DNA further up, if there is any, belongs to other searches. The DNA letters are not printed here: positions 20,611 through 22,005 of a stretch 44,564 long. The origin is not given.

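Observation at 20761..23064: UbiA-family prenyltransferase fused to a GT4 glycosyltransferase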

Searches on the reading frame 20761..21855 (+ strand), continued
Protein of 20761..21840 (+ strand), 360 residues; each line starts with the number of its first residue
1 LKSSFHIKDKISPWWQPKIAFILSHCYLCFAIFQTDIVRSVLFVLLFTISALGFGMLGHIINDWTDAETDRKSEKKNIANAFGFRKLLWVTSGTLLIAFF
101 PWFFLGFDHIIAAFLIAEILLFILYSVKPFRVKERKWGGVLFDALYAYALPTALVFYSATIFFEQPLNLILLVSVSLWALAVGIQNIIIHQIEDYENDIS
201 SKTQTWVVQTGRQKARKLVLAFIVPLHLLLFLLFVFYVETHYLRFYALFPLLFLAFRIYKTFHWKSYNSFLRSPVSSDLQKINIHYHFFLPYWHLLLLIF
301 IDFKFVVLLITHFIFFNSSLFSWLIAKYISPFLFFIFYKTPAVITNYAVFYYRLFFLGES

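Call 40: find_related_loci(query=A2, collection=genome_contigs, flank=10000)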
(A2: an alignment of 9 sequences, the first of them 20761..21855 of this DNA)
Query A2 (365 aa) in genome_contigs; peptide patterns used: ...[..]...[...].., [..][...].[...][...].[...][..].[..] (x = any residue, [..] = any of these).
117 stretches matched a pattern; 21 encode a relative of the query (tblastn E <= 1e-3); 21 distinct loci.
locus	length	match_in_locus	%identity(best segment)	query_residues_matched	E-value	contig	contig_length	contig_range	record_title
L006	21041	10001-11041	46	10-364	6e-94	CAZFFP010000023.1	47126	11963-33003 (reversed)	MAG TPA_asm: uncultured Chitinophagaceae bacterium isolate SRP319275_co1_176 genome assembly, contig: NODE_534_length_47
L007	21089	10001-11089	40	4-365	7e-80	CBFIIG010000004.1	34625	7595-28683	MAG: Flavobacterium sp. isolate Co_bin_808_indper genome assembly, contig: Co_bin_808_indper_c4, whole genome shotgun se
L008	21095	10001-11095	40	2-365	6e-76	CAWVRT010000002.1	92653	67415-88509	MAG TPA_asm: uncultured Chitinophagales bacterium isolate ERR3589587_concoct_54 genome assembly, contig: ERZ7462733.120,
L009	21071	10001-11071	35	10-365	2e-72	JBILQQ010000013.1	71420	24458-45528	MAG: Flavobacterium sp. isolate ME2018-06-07_3300034013_group8_bin111 Rohwer_bin914_scaffold_165_c1, whole genome shotgu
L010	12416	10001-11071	41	10-365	5e-80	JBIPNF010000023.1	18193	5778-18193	MAG: Flavobacterium sp. isolate ME2018-04-20_3300034022_group8_bin104 Rohwer_bin910_scaffold_1525_c1, whole genome shotg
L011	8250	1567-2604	32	10-364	1e-51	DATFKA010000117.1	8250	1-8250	MAG TPA_asm: Saprospiraceae bacterium isolate SMAG_U9158 k141_383670, whole genome shotgun sequence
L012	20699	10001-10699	35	18-251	4e-34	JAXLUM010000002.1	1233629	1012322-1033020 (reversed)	MAG: Chitinophagales bacterium isolate STL-BAC30 C1.107.fa-2, whole genome shotgun sequence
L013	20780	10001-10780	30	6-267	2e-33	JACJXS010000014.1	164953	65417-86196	MAG: Chitinophagales bacterium isolate HK-STAS-BACT-18 HK-STAS-BACT-18_14, whole genome shotgun sequence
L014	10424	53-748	35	117-356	4e-32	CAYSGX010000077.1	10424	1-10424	MAG TPA_asm: uncultured Chitinophagaceae bacterium isolate SRP344714_co1_127 genome assembly, contig: NODE_11576_length_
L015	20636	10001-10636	32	6-219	1e-29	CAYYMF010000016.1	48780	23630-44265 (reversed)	MAG TPA_asm: uncultured Chitinophagales bacterium isolate binchicken_co154_492 genome assembly, contig: NODE_806_length_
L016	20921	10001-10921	30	10-318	1e-27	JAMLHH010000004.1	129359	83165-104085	MAG: Chitinophagales bacterium isolate ACE_NR_BACT5 ACE_NR_BACT5_4, whole genome shotgun sequence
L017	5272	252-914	33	12-230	1e-27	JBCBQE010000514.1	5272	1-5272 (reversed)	MAG: Cyanobacteria bacterium J06635_10 NODE_514_length_5272_cov_7.195188, whole genome shotgun sequence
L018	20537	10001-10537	30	55-239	5e-16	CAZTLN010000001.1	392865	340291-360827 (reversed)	MAG TPA_asm: uncultured Flavobacterium sp. isolate SRP249901_co1_21 genome assembly, contig: NODE_1_length_392865_cov_31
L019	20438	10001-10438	33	55-205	2e-14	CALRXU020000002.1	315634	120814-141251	MAG: Chitinophaga pinensis isolate JJ-LA1A6-383-3-m1-bin304 genome assembly, contig: JJ-LA1A6-383-C2, whole genome shotg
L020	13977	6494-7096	26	10-213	3e-12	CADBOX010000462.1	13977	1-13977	MAG: uncultured Lachnospiraceae bacterium isolate RUG14166 genome assembly, contig: RUG14166_asm_462, whole genome shotg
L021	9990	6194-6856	24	10-233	2e-11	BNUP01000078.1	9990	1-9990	Fibrobacterales bacterium MS499-38 DNA, sequence078, whole genome shotgun sequence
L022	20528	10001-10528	27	58-237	2e-10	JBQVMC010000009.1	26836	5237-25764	MAG: Methanosarcinaceae archaeon isolate Jaco_10860_bin3 c_000000000009, whole genome shotgun sequence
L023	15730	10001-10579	28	59-252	4e-9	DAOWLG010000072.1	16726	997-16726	MAG TPA_asm: Candidatus Nealsonbacteria bacterium isolate CSMAG_2115 CSMAG_2115_k141_453557_length_16726_cov_42.0910, wh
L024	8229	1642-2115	27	52-217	8e-9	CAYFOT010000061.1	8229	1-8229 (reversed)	MAG TPA_asm: uncultured Actinomyces sp. isolate ERP107106_co1_127 genome assembly, contig: NODE_8442_length_8229_cov_15.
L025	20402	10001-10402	28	99-242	2e-7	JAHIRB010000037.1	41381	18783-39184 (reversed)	MAG: Patescibacteria group bacterium isolate MM_PC_MetaG.mb.11 MM_PC_MetaG.mb.11_k141_1626756, whole genome shotgun sequ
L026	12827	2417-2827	29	58-198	6e-6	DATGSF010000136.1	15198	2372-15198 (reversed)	MAG TPA_asm: Chitinophagaceae bacterium isolate SMAG_U10470 k141_354922, whole genome shotgun sequence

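Call 55: search_protein_families(library=pfam, proteins=[L014:817-2607:+, L019:9836-10966:+, L019:10994-11974:+, L019:11981-13750:+, L019:13796-14722:+, L019:14718-15884:+, L019:16847-17746:+, L019:17768-20320:+, L019:3461-5047:+, L019:5004-5930:+], max_evalue=0.001)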
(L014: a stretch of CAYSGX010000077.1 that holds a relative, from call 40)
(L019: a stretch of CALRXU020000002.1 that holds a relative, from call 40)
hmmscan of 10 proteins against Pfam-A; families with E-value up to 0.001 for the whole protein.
L014:817-2607:+ (597 aa): 5 families
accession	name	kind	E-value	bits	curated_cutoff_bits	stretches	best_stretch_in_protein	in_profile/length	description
PF00733.27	Asn_synthase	-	4.5e-76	257.2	21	1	241-585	2-353/354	Asparagine synthase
PF13537.11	GATase_7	-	6.2e-47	159.1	25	1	48-167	1-123/123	Glutamine amidotransferase domain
PF13522.11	GATase_6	-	5.4e-44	149.8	27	1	31-161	1-130/130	Glutamine amidotransferase domain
PF12481.13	DUF3700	-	0.00013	22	27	1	114-163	124-174/228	Aluminium induced protein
PF06508.19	QueC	-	0.00096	19.1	22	0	262-315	5-58/210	Queuosine biosynthesis protein QueC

L019:9836-10966:+ (377 aa): 1 family
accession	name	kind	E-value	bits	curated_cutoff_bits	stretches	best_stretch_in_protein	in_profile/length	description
PF01040.23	UbiA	-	5e-09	36.2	34.2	1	33-263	10-237/250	UbiA prenyltransferase family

L019:10994-11974:+ (327 aa): 0 families

L019:11981-13750:+ (590 aa): 4 families
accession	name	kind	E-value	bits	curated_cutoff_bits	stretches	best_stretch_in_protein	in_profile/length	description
PF00733.27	Asn_synthase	-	1.2e-75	255.8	21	1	241-585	2-353/354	Asparagine synthase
PF13537.11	GATase_7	-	1e-46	158.4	25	1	48-166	1-122/123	Glutamine amidotransferase domain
PF13522.11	GATase_6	-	1.8e-41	141.6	27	1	31-161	1-130/130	Glutamine amidotransferase domain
PF12481.13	DUF3700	-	4.7e-07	30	27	1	11-165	23-176/228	Aluminium induced protein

L019:13796-14722:+ (309 aa): 6 families
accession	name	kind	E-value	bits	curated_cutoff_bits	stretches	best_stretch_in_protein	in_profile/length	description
PF01370.27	Epimerase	-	2.1e-47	162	20.9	1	4-236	1-240/240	NAD dependent epimerase/dehydratase family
PF16363.11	GDP_Man_Dehyd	-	3.3e-36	125.8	27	1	5-299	1-332/332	GDP-mannose 4,6 dehydratase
PF01073.25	3Beta_HSD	-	1.9e-21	76.8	22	1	5-256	1-270/280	3-beta hydroxysteroid dehydrogenase/isomerase family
PF04321.23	RmlD_sub_bind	-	4.4e-20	72.4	27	1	3-267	2-243/287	RmlD substrate binding domain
PF02719.21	Polysacc_synt_2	-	7.1e-12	45.5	20.2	1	42-256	55-249/293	Polysaccharide biosynthesis protein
PF07993.18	NAD_binding_4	-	6.8e-10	39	20.1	1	64-208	88-251/258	Male sterility protein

L019:14718-15884:+ (389 aa): 0 families

L019:16847-17746:+ (300 aa): 0 families

L019:17768-20320:+ (851 aa): 7 families
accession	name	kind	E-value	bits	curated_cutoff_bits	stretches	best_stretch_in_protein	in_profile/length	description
PF07719.23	TPR_2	-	4.4e-09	36.2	27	1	741-770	5-34/34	Tetratricopeptide repeat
PF13181.12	TPR_8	-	1.2e-07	31.8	25.7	1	740-770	4-34/34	Tetratricopeptide repeat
PF13428.12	TPR_14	-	1.7e-07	31.7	23.5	0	806-847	2-43/44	Tetratricopeptide repeat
PF14559.12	TPR_19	-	7.7e-07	29.8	25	0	720-769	8-57/68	Tetratricopeptide repeat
PF00515.34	TPR_1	-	2.1e-06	27.8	27.8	1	742-770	6-34/34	Tetratricopeptide repeat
PF13231.12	PMT_2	-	3.3e-05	24.6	26.1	1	85-229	11-150/160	Dolichyl-phosphate-mannose-protein mannosyltransferase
PF13424.12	TPR_12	-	0.00012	22.6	30.1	0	740-773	6-38/77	Tetratricopeptide repeat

L019:3461-5047:+ (529 aa): 2 families
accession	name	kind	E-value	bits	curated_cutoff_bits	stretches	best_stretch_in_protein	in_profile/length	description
PF05711.17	TylF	-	1.1e-19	71.2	23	1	342-510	83-249/264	Macrocin-O-methyltransferase (TylF)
PF13578.12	Methyltransf_24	-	2.6e-10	41.6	26.3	1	357-489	1-105/105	Methyltransferase domain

L019:5004-5930:+ (309 aa): 0 families
